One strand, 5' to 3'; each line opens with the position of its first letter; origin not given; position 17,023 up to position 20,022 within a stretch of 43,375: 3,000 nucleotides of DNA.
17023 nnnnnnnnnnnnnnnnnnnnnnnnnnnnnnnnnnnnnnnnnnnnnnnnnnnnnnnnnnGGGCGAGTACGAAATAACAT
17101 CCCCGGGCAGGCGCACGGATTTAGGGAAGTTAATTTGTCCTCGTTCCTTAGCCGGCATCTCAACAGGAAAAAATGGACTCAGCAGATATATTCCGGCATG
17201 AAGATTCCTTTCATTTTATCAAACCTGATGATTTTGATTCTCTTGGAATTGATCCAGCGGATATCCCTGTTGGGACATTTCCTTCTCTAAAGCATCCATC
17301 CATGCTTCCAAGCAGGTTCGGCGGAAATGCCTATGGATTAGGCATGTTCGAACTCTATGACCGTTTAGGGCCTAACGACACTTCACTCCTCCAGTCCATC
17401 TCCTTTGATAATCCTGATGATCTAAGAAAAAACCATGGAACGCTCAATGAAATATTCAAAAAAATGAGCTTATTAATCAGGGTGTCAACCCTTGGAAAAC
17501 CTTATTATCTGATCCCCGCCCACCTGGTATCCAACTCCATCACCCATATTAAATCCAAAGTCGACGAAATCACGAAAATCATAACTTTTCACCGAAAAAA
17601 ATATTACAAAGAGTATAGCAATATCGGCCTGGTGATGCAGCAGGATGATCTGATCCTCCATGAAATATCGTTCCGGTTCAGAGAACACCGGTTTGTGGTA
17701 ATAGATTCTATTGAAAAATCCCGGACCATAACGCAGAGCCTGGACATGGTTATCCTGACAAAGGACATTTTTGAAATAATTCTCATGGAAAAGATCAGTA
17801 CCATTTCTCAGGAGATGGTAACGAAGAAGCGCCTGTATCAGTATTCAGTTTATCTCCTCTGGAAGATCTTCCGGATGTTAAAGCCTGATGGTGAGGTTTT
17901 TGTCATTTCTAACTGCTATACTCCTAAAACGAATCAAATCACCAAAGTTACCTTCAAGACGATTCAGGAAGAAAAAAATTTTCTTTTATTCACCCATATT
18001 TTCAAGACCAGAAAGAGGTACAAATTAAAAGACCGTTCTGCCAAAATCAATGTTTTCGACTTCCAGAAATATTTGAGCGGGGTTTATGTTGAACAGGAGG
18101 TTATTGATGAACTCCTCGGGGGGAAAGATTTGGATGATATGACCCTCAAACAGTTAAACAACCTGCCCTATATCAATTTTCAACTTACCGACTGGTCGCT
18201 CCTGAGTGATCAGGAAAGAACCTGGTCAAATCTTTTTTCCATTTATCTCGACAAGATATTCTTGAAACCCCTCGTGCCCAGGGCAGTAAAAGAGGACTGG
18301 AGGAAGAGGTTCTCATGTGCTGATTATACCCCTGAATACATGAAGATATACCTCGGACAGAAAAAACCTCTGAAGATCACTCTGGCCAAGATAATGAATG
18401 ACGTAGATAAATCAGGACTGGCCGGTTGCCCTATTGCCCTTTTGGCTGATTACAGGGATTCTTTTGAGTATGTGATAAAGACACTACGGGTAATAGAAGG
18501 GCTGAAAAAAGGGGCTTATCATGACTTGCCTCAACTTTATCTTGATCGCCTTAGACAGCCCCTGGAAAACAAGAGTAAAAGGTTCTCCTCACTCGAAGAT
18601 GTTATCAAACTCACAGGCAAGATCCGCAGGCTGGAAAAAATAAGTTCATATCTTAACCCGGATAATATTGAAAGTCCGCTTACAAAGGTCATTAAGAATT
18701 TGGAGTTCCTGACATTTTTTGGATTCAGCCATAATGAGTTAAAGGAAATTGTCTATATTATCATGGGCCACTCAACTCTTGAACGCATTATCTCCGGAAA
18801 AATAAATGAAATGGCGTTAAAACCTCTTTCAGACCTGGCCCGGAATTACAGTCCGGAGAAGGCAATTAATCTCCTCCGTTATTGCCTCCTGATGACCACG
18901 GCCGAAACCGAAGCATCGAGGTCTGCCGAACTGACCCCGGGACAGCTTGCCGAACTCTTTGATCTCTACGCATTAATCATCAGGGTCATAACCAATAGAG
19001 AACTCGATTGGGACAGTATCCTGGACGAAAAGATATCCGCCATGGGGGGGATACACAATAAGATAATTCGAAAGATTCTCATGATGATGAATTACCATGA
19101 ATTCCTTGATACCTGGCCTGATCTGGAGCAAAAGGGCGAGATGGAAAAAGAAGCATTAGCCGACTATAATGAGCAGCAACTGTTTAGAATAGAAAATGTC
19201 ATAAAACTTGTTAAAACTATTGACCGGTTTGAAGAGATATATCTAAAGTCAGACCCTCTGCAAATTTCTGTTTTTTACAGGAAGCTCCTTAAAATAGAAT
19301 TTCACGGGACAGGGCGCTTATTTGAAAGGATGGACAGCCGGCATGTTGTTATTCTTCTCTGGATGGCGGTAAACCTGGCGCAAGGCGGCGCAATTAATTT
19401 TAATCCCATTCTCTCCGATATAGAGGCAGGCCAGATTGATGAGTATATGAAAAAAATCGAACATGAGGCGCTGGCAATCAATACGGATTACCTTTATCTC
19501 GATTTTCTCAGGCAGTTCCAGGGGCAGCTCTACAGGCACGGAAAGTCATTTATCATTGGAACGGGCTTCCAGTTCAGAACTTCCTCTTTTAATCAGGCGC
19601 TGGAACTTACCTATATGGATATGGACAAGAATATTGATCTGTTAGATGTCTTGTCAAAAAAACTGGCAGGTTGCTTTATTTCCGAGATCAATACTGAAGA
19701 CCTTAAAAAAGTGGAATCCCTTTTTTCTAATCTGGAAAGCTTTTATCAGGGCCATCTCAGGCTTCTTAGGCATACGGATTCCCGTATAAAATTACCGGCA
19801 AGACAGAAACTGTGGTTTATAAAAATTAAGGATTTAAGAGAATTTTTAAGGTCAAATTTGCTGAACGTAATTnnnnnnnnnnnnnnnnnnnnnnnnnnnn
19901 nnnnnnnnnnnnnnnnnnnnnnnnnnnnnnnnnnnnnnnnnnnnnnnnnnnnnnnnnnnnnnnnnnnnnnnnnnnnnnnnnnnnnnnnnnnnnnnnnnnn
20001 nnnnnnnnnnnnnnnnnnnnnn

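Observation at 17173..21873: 1,566-aa orphan protein: apparent tandem, catalytically degenerate GlnD-like modules next to a large GDH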

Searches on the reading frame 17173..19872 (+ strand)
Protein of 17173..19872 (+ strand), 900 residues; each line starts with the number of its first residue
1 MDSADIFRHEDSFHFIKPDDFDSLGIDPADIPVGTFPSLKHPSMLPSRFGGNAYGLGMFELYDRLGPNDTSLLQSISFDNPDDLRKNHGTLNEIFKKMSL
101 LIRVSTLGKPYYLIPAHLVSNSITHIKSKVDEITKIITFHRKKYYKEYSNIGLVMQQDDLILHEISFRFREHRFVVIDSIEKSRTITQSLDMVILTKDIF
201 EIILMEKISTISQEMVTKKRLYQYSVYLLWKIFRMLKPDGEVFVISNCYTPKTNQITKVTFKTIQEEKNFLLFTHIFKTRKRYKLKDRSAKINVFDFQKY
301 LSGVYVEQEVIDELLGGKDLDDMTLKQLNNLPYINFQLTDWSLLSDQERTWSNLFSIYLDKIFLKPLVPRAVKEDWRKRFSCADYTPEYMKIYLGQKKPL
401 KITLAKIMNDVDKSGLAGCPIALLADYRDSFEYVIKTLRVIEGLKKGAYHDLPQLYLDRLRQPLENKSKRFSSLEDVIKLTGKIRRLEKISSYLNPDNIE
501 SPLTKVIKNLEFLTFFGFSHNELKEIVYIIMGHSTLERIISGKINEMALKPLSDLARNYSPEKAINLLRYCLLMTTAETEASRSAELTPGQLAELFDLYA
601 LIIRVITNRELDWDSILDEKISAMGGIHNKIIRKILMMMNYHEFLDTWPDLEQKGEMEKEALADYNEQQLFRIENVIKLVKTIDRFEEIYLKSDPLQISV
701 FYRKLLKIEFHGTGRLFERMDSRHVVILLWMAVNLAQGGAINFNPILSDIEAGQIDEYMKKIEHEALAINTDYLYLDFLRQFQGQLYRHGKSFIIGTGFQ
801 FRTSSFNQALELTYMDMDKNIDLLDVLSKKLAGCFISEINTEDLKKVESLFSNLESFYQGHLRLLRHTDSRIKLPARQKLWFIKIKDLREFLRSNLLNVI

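Call 28: predict_structure(alignment_id=A2)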
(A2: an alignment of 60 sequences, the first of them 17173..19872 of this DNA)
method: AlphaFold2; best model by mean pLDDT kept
length: 900 residues; sequences in the alignment: 60
mean_pLDDT: 85.7   pTM: 0.80
mean pLDDT of the five models: 85.7, 84.3, 84.1, 84.0, 81.3
residues with pLDDT >= 90: 359; 70-90: 473; 50-70: 52; < 50: 16
segments of 3 or more residues with pLDDT < 50: 1-10, 56-60
pLDDT, mean of each block of 10 residues (from residue 1): 38 76 88 83 67 58 68 74 85 83 87 79 81 90 84 80 79 85 81 92 73 70 92 93 91 91 93 92 88 92 82 87 89 84 78 95 93 91 89 95 94 88 83 96 88 88 93 96 95 84 85 94 97 93 90 90 95 95 88 93 86 84 88 92 87 82 83 89 89 85 92 86 92 89 82 81 90 83 87 89 81 91 92 81 86 86 64 80 92 80
secondary structure, 60 per line:
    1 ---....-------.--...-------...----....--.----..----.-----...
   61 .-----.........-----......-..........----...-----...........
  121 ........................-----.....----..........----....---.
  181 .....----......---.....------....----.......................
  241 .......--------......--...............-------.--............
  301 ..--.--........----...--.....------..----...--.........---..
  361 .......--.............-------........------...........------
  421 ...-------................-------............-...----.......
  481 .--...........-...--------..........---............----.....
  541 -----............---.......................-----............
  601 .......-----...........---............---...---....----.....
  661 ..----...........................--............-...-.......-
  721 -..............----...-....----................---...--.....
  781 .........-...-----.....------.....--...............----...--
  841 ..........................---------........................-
elements in order (helices of 4 or more, strands of 3 or more residues): H4-7 E35-38 H58-61 H67-75 H81-86 H88-97 E102-104 E110-115 H116-144 E150-154 H160-168 E173-176 H180-185 E190-195 H199-203 H210-213 H218-235 E236-247 E256-261 H264-276 E289-293 H294-302 H308-315 H325-329 H347-355 E359-367 H370-379 E380-382 E390-397 H404-414 H431-446 H454-465 H474-481 H484-494 H507-516 H520-531 H536-540 H546-557 H561-583 H589-607 H613-623 H627-638 H648-651 H656-662 H667-693 H696-707 E709-711 H713-719 H722-735 E740-742 H744-747 H752-767 H776-789 E791-793 E799-803 E810-814 H817-831 H841-866 H876-899

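Call 32: fold_search(model_id=the predicted structure, library=pdb)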
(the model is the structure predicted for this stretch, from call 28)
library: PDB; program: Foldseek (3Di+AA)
matches with E <= 10: 631; with E <= 0.001: 0
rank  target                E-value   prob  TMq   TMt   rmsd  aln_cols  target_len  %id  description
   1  4kwc                  4.0e-03  1.00  0.14  0.41   9.8       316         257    8  Structure of the plantazolicin methyltransferase BpumL in complex with SAH (released 2013-07-24)
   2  8x8j_A                4.0e-03  0.99  0.12  0.34  10.3       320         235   13  The structure of AbBioc in complex with inhibitor sinefungin (released 2024-11-13)
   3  5dm2                  4.4e-03  0.99  0.11  0.33  18.2       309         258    9  Crystal structure of the plantazolicin methyltransferase BpumL in complex with triazolic desmethylPZN analog and SAH (released 2015-09-23)
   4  4htf_A                5.5e-03  1.00  0.14  0.40  10.5       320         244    6  Crystal structure of S-adenosylmethionine-dependent methyltransferase from Escherichia coli in complex with S-adenosyl (released 2012-11-21)
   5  5dm1                  7.2e-03  0.98  0.13  0.36  16.4       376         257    8  Crystal structure of the plantazolicin methyltransferase BpumL in complex with monoazolic desmethylPZN analog and SAH (released 2015-09-23)
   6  3dtn_A                8.2e-03  1.00  0.13  0.41  10.2       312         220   11  Crystal structure of putative Methyltransferase-MM_2633 from Methanosarcina mazei . (released 2008-09-09)
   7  8x8i_B                9.0e-03  0.99  0.12  0.35  10.4       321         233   11  The structure of AbBioc in complex with SAM cofactor (released 2024-11-13)
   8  5dm4                  9.4e-03  1.00  0.14  0.39   9.2       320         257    7  Crystal structure of the plantazolicin methyltransferase BpumL in complex with pentazolic desmethylPZN analog and SAH (released 2015-09-23)
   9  6gkz_C                1.1e-02  0.95  0.11  0.23  13.2       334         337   10  Crystal structure of Coclaurine N-Methyltransferase (CNMT) bound to N-methylheliamine and SAH (released 2019-01-16)
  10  5f8e_B                1.1e-02  0.92  0.12  0.27  18.4       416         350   10  Rv2258c-SAH (released 2016-06-29)
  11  9fd3                  1.2e-02  0.99  0.12  0.36  10.6       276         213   11  CysG(N-16)-D190N mutant in complex with SAH from Kitasatospora cystarginea (released 2024-08-21)
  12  5f8e_C                1.2e-02  0.69  0.10  0.22  19.5       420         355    9  Rv2258c-SAH (released 2016-06-29)
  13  1y8c                  1.5e-02  0.98  0.12  0.36  14.5       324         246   10  Crystal structure of a S-adenosylmethionine-dependent methyltransferase from Clostridium acetobutylicum ATCC 824 (released 2004-12-28)
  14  5hij                  1.5e-02  0.99  0.13  0.39  10.7       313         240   10  Crystal structure of glycine sarcosine N-methyltransferase from Methanohalophilus portucalensis in complex with betaine (released 2016-11-23)
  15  9sm1_A                1.5e-02  0.97  0.14  0.36  13.0       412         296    9  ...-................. from Pseudomonas chlororaphis in complex with SAH and FPP (released 2025-12-31)
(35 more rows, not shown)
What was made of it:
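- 17470..18372 (+): Class I SAM-methyltransferase-fold (Rossmann-like) domain, aa ~100-400. It lacks the GxGxG SAM loop (beta1 reads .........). The 'LKPDG' turn is kept, with G240 invariant. All of the Foldseek PDB top 50 are SAM-MTases (BpumL 4kwc, E 4e-3, prob 1.0, target TM 0.41) (call 32).
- Closest known: Class I SAM-dependent methyltransferases. Same: The fold of aa ~100-400 (Foldseek top 50, call 32), and the 'LKPxG' turn after beta4 with G240 invariant.
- MTase fold: all of the Foldseek top 50 (call 32).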
